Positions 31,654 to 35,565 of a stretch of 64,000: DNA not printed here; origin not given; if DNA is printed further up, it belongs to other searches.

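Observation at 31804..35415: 1203-aa thrombospondin-type-3 calcium-repeat surface protein with a C-terminal hydrophobic helix + RIRRHR tail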

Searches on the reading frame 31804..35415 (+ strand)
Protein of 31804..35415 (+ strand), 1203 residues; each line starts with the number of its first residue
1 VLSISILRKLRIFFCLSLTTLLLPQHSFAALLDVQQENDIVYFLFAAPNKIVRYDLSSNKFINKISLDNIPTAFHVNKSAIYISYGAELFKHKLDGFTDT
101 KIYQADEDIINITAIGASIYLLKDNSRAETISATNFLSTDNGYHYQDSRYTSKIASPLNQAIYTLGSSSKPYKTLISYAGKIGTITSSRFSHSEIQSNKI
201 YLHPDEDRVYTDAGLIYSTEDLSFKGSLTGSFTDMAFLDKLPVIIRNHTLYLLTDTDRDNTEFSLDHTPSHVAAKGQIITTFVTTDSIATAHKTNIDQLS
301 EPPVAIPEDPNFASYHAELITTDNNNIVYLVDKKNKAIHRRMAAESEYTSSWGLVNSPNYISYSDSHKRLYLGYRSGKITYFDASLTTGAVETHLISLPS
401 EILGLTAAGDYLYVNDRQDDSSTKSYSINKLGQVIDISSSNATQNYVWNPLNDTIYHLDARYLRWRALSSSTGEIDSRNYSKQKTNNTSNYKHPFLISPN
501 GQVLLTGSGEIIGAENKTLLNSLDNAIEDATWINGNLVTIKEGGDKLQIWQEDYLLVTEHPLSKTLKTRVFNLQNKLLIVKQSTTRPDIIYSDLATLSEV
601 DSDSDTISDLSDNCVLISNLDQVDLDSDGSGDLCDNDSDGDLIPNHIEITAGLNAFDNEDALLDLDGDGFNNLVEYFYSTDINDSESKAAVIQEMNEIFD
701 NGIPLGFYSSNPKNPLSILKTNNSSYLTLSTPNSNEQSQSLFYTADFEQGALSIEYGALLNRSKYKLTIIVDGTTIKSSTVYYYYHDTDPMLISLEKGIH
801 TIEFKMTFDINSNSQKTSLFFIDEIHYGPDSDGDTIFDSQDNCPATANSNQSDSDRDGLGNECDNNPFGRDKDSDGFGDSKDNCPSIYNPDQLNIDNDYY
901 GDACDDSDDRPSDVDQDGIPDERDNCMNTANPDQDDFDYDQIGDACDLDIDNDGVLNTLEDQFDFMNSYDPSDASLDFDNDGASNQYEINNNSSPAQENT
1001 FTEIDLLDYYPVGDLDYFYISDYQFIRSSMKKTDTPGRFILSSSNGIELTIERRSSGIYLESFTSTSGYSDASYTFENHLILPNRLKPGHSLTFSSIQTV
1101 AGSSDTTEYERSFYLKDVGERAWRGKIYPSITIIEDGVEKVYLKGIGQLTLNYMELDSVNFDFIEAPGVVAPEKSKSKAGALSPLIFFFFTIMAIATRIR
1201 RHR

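Call 3: search_protein_families(library=pfam, proteins=[window:31804-35415:+], max_evalue=1)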
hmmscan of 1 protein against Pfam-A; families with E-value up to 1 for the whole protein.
window:31804-35415:+ (1203 aa): 1 family
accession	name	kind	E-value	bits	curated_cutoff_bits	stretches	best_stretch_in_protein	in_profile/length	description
PF02412.23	TSP_3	-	1.7e-25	88.9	25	6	624-646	2-24/36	Thrombospondin type 3 repeat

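Call 4: search_protein_families(library=ncbifam, proteins=[window:31804-35415:+], max_evalue=10)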
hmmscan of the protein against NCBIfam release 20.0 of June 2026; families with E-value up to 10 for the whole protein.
window:31804-35415:+ (1203 aa): 2 families
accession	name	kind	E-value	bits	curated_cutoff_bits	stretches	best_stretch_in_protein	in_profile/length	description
NF047638.1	throspo3_MtsC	equivalog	6.7e-40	137.3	350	3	829-906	194-266/428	cell-cell cohesion MYXO-CTERM protein MtsC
NF045500.1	Omp28_seleno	equivalog_domain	8.9e-26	91.1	200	4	911-947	272-308/377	Omp28-related selenoprotein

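Call 6: find_homologous_proteins(query=window:31804-35415:+, max_evalue=0.00001)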
Query window:31804-35415:+ (1203 aa): 22 proteins with E <= 0.00001 among 8000 candidates.
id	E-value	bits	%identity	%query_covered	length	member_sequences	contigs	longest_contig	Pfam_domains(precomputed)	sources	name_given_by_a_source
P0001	0.0e+0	2668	99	100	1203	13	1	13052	PF02412.24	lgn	-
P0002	0.0e+0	2093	78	100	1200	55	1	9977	PF02412.24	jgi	-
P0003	0.0e+0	1715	65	100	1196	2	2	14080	PF02412.24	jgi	jgi:hypothetical protein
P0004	0.0e+0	1483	57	100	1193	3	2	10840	PF02412.24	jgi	-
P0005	0.0e+0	1466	57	100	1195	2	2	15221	PF02412.24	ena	-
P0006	0.0e+0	1460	57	100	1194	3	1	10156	PF02412.24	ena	-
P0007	0.0e+0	1460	56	98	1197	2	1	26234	PF02412.24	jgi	-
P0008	0.0e+0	1432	56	100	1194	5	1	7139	PF02412.24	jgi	jgi:hypothetical protein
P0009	0.0e+0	1390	54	99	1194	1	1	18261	PF02412.24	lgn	-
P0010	0.0e+0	1285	53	97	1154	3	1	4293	PF02412.24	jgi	-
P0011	0.0e+0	1103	46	98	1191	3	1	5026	PF02412.24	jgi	jgi:hypothetical protein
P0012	0.0e+0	1031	44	98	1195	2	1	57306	PF02412.24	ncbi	ncbi:MAG: thrombospondin type 3 repeat-containing protein [Oleispira sp.]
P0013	0.0e+0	1025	43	100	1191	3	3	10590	PF02412.24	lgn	-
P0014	0.0e+0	1024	43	100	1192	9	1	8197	PF02412.24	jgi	-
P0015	5.5e-236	804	37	96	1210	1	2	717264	PF02412.24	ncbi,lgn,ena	-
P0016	7.8e-235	800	36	99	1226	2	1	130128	PF02412.24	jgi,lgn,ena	-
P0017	2.5e-218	746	36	97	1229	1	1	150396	PF02412.24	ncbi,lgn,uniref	ncbi:MAG: thrombospondin type 3 repeat-containing protein [Cellvibrio sp.]|uniref:thrombospondin typ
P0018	4.4e-213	728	35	99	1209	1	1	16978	PF02412.24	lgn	-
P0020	3.2e-14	70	37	15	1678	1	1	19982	PF02412.24,PF13585.13,PF00028.24,PF16403.12,PF19078.7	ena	-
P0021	7.2e-14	69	48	11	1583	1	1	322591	PF02412.24,PF18962.8,PF13620.13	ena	-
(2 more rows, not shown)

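Call 10: find_encoding_contigs(protein=window:31804-35415:+, flank=10000, max_places=4)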
Protein window:31804-35415:+ (1203 aa): 2 contigs read that carry it; 2 places shown.
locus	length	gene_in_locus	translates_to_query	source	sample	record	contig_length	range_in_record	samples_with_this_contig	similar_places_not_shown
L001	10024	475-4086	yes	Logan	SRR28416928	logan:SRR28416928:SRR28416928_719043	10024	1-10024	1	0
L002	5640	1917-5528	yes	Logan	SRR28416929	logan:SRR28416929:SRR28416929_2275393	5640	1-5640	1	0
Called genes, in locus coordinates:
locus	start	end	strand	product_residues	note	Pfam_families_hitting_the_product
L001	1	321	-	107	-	?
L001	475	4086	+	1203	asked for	PF02412:TSP_3 (faint)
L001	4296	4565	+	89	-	-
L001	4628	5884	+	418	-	PF02321:OEP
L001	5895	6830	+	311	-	PF25919:BSH_CusB (weak), PF25973:BSH_CzcB (weak), PF00364:Biotin_lipoyl (weak), PF25984:BSH_YknX (weak), PF25967:RND-MFP_C (faint), PF25954:Beta-barrel_RND_2 (weak), PF25975:CzcB_C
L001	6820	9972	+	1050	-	PF00873:ACR_tran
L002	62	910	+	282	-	PF00126:HTH_1, PF03466:LysR_substrate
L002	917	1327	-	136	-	PF20398:DUF6691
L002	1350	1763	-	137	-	PF04143:Sulf_transp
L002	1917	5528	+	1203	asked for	PF02412:TSP_3 (faint)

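Call 11: find_encoding_contigs(protein=P0015, flank=10000, max_places=3)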
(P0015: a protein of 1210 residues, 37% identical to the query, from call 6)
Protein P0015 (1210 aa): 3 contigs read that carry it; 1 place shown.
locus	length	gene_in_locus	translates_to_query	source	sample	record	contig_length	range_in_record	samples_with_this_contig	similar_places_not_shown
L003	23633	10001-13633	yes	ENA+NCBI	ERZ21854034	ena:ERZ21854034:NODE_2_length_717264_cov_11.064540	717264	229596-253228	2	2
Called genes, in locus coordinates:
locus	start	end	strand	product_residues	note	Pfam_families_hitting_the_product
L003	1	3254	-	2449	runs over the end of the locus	PF00501:AMP-binding, PF00550:PP-binding, PF00109:ketoacyl-synt, PF02801:Ketoacyl-synt_C, PF16197:KAsynt_C_assoc, PF00698:Acyl_transf_1, PF14765:PS-DH, PF00106:adh_short, +2 more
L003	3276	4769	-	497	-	PF01676:Metalloenzyme, PF06415:iPGM_N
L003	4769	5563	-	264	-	PF02463:SMC_N (weak), PF00005:ABC_tran, PF13304:AAA_21 (weak)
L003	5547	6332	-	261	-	PF00528:BPD_transp_1 (weak)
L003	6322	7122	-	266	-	-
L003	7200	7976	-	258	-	PF12849:PBP_like_2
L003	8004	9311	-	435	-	PF00275:EPSP_synthase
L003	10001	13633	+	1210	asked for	PF02412:TSP_3 (weak)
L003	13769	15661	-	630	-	PF02518:HATPase_c, PF00204:DNA_gyraseB, PF01751:Toprim, PF00986:DNA_gyraseB_C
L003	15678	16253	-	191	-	PF05728:UPF0227, PF12697:Abhydrolase_6 (faint)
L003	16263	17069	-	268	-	PF00149:Metallophos, PF12850:Metallophos_2 (faint)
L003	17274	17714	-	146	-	PF06853:DUF1249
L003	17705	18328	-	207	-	PF00293:NUDIX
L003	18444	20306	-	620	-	PF13667:ThiC-associated, PF01964:ThiC_Rad_SAM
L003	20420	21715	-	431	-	PF04413:Glycos_transf_N, PF00534:Glycos_transf_1 (weak)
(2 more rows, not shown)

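Call 17: find_encoding_contigs(protein=P0016, flank=10000, max_places=2)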
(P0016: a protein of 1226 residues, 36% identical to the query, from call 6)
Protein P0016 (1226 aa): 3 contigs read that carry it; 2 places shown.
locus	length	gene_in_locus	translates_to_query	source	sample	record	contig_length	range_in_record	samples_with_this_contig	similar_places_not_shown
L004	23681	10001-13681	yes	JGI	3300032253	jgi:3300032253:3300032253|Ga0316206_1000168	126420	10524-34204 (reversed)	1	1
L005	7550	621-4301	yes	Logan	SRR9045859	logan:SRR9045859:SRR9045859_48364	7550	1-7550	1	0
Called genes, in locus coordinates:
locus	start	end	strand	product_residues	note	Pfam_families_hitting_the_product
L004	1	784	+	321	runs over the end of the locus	PF00581:Rhodanese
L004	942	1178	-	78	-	PF11197:DUF2835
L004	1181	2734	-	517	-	PF03976:PPK2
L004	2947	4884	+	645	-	PF01751:Toprim, PF01131:Topoisom_bac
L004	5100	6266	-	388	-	PF19671:DUF6174, PF03724:META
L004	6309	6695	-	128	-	PF13173:AAA_14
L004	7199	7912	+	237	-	-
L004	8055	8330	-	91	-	-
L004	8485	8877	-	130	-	PF01850:PIN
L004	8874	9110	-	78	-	PF04014:MazE_antitoxin (weak)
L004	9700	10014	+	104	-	-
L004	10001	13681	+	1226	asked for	PF02412:TSP_3 (weak)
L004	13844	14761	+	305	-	PF04228:Zn_peptidase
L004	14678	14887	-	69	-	-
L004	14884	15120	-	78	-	-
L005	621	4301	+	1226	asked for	PF02412:TSP_3 (weak)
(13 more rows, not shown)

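Call 18: find_encoding_contigs(protein=P0017, flank=10000, max_places=2)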
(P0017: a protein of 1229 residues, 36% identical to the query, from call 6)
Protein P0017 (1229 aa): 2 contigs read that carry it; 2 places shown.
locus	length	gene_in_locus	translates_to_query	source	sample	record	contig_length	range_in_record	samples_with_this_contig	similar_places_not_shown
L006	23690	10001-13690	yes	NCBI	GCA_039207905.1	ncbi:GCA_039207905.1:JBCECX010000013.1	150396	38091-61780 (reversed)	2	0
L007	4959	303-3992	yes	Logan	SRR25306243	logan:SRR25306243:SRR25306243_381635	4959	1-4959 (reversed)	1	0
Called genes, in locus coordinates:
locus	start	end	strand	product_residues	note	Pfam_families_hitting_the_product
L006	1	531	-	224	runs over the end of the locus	PF00072:Response_reg, PF00486:Trans_reg_C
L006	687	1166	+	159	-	PF01475:FUR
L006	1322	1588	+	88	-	PF13670:PepSY_2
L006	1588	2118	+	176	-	PF01292:Ni_hydr_CYTB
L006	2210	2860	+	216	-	PF01323:DSBA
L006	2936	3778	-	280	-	PF01965:DJ-1_PfpI, PF17124:ThiJ_like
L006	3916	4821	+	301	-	PF00126:HTH_1, PF03466:LysR_substrate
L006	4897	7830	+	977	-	PF03924:CHASE, PF08448:PAS_4, PF00989:PAS, PF08447:PAS_3, PF08448:PAS_4, PF13426:PAS_9, PF00990:GGDEF, PF00563:EAL, +1 more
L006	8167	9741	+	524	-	PF00544:Pectate_lyase_4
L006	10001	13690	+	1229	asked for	PF02412:TSP_3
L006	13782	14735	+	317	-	PF01545:Cation_efflux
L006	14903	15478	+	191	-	PF14065:Pvc16_N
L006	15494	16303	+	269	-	-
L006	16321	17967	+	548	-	PF04984:Phage_sheath_1 (faint), PF17482:Phage_sheath_1C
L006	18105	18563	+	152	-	PF06841:Phage_T4_gp19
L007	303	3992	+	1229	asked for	PF02412:TSP_3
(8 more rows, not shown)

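Call 19: find_encoding_contigs(protein=P0012, flank=10000, max_places=2)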
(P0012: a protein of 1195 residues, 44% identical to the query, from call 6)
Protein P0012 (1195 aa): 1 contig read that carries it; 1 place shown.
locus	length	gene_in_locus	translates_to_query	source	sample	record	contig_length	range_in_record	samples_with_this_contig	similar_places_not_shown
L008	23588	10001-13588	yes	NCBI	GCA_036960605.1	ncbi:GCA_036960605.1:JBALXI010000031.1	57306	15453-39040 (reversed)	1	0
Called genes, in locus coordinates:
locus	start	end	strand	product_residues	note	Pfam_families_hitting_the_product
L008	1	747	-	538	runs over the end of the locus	PF01039:Carboxyl_trans, PF03255:ACCA (weak)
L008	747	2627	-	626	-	PF07287:AtuA, PF23544:AtuA_ferredoxin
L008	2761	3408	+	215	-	PF00440:TetR_N, PF17932:TetR_C_24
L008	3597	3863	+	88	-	PF01649:Ribosomal_S20p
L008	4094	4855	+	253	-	PF00497:SBP_bac_3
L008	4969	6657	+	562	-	PF00501:AMP-binding, PF23562:AMP-binding_C_3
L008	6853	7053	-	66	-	PF01361:Tautomerase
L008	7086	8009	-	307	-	PF00892:EamA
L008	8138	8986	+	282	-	PF00126:HTH_1, PF03466:LysR_substrate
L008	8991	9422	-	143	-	PF20398:DUF6691, PF04143:Sulf_transp (weak)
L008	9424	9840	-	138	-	PF04143:Sulf_transp (weak)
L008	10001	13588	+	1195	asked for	PF02412:TSP_3 (weak)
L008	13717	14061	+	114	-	-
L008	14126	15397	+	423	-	PF02321:OEP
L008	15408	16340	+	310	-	PF00364:Biotin_lipoyl, PF25973:BSH_CzcB (weak), PF25984:BSH_YknX (faint), PF25954:Beta-barrel_RND_2 (weak), PF25975:CzcB_C, PF25989:YknX_C (weak)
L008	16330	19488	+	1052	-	PF00873:ACR_tran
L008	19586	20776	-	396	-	PF00082:Peptidase_S8 (weak), PF22352:K319L-like_PKD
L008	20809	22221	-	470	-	-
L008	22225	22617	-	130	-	-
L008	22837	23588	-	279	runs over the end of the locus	PF00793:DAHP_synth_1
